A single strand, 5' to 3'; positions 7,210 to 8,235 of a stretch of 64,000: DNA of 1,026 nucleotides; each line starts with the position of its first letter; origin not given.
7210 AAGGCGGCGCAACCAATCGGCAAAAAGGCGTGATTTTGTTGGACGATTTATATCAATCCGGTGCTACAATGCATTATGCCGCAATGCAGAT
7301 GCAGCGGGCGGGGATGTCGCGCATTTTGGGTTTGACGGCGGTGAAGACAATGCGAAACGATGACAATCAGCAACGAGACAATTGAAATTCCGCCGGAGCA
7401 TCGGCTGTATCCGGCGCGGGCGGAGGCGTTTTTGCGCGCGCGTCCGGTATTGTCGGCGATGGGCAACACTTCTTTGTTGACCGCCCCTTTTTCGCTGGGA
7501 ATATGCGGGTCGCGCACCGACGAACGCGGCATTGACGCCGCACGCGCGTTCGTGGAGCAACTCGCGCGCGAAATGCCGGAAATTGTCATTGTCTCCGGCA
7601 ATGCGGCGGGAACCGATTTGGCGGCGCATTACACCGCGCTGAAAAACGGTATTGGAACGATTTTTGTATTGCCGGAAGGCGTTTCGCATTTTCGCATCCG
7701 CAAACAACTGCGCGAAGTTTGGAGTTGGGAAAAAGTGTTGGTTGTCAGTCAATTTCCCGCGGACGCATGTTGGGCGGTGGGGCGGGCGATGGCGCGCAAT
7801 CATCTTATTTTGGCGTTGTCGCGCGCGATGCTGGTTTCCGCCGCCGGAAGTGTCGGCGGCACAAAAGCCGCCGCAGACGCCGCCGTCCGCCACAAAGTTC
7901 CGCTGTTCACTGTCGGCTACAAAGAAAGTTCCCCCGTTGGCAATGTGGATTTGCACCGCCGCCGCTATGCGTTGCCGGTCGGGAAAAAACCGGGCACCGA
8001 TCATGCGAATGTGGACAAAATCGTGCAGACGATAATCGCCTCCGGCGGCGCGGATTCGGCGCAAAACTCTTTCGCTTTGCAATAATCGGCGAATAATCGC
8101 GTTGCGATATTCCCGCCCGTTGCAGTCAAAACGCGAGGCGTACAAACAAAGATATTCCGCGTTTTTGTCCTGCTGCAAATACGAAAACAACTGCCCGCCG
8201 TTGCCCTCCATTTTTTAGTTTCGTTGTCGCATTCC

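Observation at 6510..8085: ComF-like PRTase + DprA-like operon as a candidate nucleic-acid-sensing effector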

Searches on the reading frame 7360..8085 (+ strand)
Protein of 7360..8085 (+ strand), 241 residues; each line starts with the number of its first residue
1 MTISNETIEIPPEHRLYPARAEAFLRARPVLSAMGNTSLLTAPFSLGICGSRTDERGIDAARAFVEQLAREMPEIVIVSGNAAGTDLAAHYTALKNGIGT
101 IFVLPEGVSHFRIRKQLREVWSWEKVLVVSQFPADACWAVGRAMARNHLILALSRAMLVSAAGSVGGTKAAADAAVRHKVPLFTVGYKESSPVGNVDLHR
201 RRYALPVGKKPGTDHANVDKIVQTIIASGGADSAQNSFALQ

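Call 3: search_protein_families(library=pfam, proteins=[window:7360-8085:+], max_evalue=0.01)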
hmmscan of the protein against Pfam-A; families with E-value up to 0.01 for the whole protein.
window:7360-8085:+ (241 aa): 2 families
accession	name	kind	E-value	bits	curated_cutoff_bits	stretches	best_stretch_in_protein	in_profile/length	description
PF02481.21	DNA_processg_A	-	6.6e-29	101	29.6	1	12-188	12-190/212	DNA recombination-mediator protein A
PF10686.14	YAcAr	-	0.00085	19.5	28.2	1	48-105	5-61/66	YspA, cpYpsA-related SLOG family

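Call 4: search_protein_families(library=padloc, proteins=[window:7360-8085:+], max_evalue=0.01)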
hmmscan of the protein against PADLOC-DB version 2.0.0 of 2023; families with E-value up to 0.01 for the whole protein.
window:7360-8085:+ (241 aa): 3 families
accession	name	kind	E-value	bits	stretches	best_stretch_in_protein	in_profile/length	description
PDLC03927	PsyrA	-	1.2e-32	111.5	1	16-202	103-289/398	-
PDLC03961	ShosA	-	8.5e-22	75.8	1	14-186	86-259/303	-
PDLC02997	ShosA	-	4.4e-05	20.9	1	26-223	114-311/327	-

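Call 34: search_solved_structures(query=window:7360-8085:+, max_evalue=0.01, show_alignments=2)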
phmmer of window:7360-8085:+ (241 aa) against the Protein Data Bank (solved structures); distinct sequences matched with E-value up to 0.01: 6.
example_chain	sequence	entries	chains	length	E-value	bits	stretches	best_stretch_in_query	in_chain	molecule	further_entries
5mll_A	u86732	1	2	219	1.1e-10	45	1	31-196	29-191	DNA processing chain A (DprA)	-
4ljr_A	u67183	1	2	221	1.1e-10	45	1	31-196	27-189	DNA processing chain A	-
4ljk_A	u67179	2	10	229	1.2e-10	44.9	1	31-196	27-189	DNA processing chain A (DprA)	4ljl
3uqz_A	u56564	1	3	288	1.1e-09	41.8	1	26-181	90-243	DNA processing protein DprA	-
9vzo_A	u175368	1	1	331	0.0035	20.4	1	30-224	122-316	DprA-like antitoxin protein ShosA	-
8zva_A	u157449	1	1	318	0.0066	19.5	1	30-220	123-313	DNA processing protein DprA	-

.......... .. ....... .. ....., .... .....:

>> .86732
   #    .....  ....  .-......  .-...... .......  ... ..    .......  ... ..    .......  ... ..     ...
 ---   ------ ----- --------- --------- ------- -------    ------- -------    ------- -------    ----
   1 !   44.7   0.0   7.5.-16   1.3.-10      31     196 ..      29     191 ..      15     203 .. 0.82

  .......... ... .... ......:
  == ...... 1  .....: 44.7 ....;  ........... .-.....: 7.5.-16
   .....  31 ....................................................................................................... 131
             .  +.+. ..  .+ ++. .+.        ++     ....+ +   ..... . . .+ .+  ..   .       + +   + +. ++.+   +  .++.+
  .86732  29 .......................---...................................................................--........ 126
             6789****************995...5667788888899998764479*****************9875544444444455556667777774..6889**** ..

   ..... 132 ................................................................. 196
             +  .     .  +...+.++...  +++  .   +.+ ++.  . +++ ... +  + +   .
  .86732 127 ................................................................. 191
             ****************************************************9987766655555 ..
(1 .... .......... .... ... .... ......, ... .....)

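Call 66: search_solved_structures(query=window:7360-8085:+, max_evalue=0.01, show_alignments=5)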
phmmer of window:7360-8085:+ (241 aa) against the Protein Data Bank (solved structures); distinct sequences matched with E-value up to 0.01: 6.
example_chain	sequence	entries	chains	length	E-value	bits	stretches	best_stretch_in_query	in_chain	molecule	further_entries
5mll_A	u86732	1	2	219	1.1e-10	45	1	31-196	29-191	DNA processing chain A (DprA)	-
4ljr_A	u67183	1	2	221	1.1e-10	45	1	31-196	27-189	DNA processing chain A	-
4ljk_A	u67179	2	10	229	1.2e-10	44.9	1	31-196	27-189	DNA processing chain A (DprA)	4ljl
3uqz_A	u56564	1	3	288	1.1e-09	41.8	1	26-181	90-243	DNA processing protein DprA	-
9vzo_A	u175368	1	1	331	0.0035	20.4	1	30-224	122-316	DprA-like antitoxin protein ShosA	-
8zva_A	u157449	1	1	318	0.0066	19.5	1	30-220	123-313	DNA processing protein DprA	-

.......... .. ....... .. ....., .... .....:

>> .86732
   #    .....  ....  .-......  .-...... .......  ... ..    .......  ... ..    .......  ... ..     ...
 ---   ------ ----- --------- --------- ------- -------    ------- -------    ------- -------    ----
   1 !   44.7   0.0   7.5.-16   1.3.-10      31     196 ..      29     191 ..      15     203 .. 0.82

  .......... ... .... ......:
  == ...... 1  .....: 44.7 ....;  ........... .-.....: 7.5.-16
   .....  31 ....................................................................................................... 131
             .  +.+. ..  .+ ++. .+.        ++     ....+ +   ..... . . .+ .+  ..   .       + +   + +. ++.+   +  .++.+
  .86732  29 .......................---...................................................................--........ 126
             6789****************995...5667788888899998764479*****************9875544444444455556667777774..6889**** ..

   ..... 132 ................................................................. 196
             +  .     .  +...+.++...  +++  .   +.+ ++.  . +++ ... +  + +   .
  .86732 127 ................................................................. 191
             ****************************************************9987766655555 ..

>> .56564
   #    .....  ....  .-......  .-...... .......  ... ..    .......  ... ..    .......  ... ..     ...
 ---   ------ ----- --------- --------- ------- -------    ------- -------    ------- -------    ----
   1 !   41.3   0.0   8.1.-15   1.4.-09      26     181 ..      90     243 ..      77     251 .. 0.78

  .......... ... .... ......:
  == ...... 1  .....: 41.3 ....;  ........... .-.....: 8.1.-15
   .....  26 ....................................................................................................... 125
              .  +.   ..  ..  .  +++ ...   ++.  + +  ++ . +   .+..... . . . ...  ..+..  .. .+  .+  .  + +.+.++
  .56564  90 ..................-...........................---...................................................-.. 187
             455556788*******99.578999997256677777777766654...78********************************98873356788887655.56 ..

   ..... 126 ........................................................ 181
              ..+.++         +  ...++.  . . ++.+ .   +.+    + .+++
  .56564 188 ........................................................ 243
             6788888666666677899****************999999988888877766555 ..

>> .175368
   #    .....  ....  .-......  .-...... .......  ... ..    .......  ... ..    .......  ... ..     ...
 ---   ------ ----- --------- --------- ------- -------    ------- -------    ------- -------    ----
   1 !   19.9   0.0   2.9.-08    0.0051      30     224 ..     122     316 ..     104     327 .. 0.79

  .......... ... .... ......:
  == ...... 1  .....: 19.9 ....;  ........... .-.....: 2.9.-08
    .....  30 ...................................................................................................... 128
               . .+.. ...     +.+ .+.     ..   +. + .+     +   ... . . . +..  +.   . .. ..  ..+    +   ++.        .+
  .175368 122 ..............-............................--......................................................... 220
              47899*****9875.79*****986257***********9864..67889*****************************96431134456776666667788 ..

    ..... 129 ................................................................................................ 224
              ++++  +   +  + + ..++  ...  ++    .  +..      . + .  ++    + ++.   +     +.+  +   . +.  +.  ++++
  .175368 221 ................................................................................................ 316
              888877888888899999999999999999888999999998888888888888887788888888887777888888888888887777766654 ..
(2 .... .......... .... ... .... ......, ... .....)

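Call 75: search_protein_families(library=ncbifam, proteins=[window:7360-8085:+], max_evalue=0.01)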
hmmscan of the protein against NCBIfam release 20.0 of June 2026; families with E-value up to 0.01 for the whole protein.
window:7360-8085:+ (241 aa): 2 families
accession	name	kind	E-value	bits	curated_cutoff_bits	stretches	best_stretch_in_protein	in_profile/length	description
TIGR00732.1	dprA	equivalog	1.9e-22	79.6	191.15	1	10-191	12-193/220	DNA-processing protein DprA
NF008007.0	PRK10736.1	equivalog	6.9e-13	48.5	495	1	11-183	76-248/374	DNA-protecting protein DprA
